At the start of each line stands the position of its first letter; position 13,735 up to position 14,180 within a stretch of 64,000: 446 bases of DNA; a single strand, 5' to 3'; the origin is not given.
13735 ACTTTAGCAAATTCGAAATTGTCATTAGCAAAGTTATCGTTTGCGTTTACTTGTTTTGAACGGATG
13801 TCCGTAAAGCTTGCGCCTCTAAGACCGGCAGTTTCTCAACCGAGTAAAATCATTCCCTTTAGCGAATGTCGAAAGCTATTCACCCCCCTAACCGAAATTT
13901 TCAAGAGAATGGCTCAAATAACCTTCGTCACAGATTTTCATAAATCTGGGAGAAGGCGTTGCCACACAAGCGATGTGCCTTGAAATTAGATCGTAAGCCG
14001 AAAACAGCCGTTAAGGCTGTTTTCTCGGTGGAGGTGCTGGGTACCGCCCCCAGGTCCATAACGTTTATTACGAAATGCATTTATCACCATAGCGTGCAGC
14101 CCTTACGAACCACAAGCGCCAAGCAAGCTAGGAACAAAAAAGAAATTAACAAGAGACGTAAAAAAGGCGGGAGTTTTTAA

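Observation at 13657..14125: Permuted two-piece tmRNA with a duplicated ANDNF tag start and an unusually long, hairpin-containing spacer between the pieces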

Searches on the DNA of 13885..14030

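Call 69: search_rna_families(source=window, start=13885, end=14030, threshold=evalue, max_evalue=5)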
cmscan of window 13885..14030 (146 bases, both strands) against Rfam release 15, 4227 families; matches with E-value up to 5: 1.
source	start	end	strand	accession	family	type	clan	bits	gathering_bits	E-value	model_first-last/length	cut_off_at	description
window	13996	14030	-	RF02054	STnc420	Gene; sRNA;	-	13.7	70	4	21-58/58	5'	Salmonella enterica sRNA STnc420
